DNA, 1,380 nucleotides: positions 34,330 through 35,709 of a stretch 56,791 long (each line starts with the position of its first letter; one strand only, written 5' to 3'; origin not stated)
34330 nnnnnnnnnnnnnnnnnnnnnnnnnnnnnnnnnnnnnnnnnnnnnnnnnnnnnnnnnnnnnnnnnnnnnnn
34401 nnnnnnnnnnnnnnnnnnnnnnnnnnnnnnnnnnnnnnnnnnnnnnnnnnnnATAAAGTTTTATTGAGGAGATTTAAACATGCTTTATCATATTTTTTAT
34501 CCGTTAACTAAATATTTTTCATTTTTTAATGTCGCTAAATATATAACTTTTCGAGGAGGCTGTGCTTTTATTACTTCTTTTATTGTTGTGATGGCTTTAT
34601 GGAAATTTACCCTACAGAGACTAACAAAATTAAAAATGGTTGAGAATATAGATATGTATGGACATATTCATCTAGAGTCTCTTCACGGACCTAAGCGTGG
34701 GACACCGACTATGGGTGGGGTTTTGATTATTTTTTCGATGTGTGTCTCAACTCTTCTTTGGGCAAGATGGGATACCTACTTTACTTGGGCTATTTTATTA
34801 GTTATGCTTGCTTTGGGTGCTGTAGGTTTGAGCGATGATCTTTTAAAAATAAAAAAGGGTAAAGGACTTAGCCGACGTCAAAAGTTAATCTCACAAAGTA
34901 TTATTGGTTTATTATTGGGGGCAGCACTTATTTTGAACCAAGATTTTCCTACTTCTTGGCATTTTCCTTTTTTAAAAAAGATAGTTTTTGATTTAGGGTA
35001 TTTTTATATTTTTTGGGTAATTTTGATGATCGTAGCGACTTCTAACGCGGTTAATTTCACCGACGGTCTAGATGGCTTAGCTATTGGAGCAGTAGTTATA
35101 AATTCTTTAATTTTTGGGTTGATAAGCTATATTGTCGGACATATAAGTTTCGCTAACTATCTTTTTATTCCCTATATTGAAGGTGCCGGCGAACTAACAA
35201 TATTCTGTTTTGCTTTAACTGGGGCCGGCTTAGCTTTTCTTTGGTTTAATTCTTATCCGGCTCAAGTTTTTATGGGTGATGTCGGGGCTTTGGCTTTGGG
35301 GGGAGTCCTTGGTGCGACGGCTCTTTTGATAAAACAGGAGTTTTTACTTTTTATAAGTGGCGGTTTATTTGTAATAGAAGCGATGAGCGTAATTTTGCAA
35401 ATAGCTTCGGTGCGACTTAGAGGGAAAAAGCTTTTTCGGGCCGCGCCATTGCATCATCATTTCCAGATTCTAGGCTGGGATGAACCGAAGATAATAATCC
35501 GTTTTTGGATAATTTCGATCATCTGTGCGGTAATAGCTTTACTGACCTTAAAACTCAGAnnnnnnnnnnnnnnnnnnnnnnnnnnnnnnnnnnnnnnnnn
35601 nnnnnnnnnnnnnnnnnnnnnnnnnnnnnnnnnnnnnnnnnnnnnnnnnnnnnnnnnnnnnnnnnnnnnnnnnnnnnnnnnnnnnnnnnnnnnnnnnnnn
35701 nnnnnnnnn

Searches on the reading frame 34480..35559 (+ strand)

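Call 50: search_protein_families(library=pfam, proteins=[window:34480-35559:+], max_evalue=0.00001)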
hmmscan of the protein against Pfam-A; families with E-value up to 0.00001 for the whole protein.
window:34480-35559:+ (360 aa): 2 families
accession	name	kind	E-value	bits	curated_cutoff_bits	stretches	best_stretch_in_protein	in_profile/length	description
PF00953.26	Glycos_transf_4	-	2.1e-32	112.7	27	1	103-283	2-158/160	Glycosyl transferase family 4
PF10555.14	MraY_sig1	-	9.4e-07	28.4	20.1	1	72-84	1-13/13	Phospho-N-acetylmuramoyl-pentapeptide-transferase signature 1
